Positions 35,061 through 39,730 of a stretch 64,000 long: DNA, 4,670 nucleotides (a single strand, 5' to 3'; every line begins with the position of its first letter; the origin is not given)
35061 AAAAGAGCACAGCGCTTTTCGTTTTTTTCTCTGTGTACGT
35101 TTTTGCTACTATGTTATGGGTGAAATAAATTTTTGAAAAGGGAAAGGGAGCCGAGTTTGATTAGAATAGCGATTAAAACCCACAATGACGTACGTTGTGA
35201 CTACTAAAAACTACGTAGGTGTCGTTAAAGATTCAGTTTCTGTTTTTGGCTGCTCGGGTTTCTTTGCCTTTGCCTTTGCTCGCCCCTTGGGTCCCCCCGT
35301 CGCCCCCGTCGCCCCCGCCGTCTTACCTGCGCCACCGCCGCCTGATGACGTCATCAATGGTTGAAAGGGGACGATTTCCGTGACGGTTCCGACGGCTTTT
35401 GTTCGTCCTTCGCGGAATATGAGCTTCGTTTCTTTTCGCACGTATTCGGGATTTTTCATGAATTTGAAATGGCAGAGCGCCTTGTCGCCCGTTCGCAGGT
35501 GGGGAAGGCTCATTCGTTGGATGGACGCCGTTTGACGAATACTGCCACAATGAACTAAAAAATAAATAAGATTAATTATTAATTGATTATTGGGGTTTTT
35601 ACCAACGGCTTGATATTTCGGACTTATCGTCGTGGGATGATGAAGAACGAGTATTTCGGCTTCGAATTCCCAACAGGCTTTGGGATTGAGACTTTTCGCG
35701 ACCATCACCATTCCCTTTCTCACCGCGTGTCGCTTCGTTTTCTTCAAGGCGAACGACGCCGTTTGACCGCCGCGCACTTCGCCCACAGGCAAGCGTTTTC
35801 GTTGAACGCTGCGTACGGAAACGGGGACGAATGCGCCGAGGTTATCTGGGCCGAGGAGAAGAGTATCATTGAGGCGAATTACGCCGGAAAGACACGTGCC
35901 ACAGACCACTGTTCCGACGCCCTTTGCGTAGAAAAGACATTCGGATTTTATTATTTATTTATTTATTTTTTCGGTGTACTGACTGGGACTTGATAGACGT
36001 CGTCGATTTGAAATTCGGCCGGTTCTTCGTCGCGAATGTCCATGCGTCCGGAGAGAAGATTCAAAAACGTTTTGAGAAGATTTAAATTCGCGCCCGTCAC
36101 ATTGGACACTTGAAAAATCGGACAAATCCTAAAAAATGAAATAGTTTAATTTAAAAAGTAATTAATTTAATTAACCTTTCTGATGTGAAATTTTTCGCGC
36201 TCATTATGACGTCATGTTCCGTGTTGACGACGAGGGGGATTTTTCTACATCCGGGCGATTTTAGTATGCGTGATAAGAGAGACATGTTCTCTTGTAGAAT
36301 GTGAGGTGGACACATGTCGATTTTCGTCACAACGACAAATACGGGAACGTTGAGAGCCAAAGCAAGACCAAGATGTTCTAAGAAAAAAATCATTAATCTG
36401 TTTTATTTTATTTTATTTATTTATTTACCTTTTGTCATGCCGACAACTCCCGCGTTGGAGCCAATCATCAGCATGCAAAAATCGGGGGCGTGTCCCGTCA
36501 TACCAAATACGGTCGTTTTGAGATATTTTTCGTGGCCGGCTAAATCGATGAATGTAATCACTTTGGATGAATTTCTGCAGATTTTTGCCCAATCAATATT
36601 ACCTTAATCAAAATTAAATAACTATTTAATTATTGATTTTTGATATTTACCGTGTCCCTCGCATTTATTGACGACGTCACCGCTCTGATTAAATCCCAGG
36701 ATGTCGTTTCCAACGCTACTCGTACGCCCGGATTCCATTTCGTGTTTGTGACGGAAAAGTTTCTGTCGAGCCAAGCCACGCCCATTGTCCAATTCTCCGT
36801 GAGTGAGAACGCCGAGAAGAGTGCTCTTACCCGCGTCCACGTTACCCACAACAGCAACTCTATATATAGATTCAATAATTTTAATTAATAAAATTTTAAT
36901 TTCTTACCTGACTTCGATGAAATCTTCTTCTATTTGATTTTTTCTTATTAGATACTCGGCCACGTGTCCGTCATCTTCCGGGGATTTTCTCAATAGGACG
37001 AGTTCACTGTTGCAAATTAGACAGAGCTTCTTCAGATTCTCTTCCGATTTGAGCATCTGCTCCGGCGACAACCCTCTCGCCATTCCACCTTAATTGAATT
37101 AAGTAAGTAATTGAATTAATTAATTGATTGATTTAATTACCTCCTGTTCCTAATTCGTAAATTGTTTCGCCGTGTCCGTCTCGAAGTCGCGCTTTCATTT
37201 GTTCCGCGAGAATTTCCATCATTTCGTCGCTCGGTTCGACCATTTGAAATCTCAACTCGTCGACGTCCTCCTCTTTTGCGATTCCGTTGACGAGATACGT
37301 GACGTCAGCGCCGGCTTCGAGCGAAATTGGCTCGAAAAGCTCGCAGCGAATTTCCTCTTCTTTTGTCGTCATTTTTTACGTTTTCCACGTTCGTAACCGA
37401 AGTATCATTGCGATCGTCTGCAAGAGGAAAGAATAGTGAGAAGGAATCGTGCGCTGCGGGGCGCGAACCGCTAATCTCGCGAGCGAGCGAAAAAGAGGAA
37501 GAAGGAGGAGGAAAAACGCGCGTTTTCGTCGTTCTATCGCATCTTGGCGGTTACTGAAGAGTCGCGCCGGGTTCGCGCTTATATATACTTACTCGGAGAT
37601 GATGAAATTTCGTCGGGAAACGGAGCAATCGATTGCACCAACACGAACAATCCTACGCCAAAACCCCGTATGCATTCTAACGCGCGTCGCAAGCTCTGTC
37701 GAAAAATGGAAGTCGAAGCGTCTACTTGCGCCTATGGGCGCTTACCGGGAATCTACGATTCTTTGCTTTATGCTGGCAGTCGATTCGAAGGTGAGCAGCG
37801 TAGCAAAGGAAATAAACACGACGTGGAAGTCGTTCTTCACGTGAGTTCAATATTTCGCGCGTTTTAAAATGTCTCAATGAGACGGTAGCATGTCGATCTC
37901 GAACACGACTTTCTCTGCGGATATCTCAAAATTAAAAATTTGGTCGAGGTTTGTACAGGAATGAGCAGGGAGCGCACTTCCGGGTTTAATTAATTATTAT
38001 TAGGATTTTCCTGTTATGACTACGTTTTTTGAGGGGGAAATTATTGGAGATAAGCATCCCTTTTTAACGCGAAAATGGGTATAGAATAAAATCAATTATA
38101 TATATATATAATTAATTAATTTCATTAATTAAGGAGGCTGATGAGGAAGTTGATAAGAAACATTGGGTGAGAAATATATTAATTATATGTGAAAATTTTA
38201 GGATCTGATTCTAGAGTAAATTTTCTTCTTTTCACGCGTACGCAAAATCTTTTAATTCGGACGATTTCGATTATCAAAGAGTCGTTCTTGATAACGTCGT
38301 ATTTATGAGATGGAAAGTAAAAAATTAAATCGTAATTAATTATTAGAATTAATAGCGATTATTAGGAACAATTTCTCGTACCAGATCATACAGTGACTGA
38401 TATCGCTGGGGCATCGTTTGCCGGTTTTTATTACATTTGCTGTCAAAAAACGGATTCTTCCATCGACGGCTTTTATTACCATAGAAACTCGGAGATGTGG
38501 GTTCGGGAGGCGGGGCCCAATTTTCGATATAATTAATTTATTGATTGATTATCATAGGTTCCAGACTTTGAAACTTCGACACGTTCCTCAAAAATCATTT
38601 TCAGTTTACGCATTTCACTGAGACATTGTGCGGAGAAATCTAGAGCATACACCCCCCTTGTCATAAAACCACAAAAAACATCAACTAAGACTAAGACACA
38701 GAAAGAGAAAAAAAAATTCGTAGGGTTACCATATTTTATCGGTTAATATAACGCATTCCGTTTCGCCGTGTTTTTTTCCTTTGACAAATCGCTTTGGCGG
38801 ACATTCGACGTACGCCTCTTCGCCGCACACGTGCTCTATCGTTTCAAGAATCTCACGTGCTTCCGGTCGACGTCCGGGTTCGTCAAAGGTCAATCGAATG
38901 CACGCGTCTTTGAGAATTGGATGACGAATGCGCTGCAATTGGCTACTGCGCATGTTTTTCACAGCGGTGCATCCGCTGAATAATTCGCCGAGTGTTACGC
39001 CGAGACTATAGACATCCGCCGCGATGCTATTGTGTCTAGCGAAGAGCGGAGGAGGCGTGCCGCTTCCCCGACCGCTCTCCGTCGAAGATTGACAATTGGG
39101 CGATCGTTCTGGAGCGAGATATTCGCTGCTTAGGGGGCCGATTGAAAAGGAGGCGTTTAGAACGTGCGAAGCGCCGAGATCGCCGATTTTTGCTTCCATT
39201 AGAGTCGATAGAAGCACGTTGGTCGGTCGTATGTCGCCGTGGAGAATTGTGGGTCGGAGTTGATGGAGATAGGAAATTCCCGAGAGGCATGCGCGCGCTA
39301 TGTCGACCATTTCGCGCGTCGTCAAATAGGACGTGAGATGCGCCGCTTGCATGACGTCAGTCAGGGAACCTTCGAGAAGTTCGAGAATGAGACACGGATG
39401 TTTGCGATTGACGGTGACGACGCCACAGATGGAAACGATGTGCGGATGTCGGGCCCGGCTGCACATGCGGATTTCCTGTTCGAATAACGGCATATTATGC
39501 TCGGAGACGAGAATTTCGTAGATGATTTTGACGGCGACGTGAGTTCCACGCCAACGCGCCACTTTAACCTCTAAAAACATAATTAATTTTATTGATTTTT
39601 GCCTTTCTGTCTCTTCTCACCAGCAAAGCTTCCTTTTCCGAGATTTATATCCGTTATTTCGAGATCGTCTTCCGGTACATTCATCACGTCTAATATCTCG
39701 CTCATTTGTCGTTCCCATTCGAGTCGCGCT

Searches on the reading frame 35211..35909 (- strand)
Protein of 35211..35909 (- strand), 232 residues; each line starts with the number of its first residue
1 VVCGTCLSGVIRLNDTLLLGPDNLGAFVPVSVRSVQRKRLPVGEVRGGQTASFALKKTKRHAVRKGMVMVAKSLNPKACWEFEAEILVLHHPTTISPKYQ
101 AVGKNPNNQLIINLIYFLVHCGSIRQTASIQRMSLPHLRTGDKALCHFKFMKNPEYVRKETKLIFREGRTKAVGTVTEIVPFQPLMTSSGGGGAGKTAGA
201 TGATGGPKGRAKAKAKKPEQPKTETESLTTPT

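Call 63: search_protein_families(library=pfam, proteins=[window:35211-35909:-], max_evalue=0.01)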
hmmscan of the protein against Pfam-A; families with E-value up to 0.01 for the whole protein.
window:35211-35909:- (232 aa): 2 families
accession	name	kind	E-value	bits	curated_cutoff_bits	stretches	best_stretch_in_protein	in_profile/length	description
PF03144.31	GTP_EFTU_D2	-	1.1e-07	32.7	30.3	1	3-69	5-72/73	Elongation factor Tu domain 2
PF03143.23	GTP_EFTU_D3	-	0.0048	17.6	27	0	77-179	3-105/106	Elongation factor Tu C-terminal domain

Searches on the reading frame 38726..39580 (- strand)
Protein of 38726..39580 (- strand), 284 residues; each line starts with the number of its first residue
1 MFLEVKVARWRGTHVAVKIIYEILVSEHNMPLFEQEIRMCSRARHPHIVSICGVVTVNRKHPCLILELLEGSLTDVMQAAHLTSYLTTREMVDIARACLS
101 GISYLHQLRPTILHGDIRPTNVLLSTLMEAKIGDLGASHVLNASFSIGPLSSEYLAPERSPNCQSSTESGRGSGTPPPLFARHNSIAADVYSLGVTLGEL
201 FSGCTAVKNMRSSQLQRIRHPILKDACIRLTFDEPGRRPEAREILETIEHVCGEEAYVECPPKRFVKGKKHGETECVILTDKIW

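Call 16: search_protein_families(library=pfam, proteins=[window:38726-39580:-], max_evalue=0.01)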
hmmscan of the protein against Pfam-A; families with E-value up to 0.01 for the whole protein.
window:38726-39580:- (284 aa): 2 families
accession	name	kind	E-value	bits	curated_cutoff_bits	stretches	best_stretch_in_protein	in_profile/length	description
PF00069.31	Pkinase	-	2.8e-26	92.9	31.7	1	9-221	21-212/263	Protein kinase domain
PF07714.23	PK_Tyr_Ser-Thr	-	1.7e-23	83.7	23.1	1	5-215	15-213/258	Protein tyrosine and serine/threonine kinase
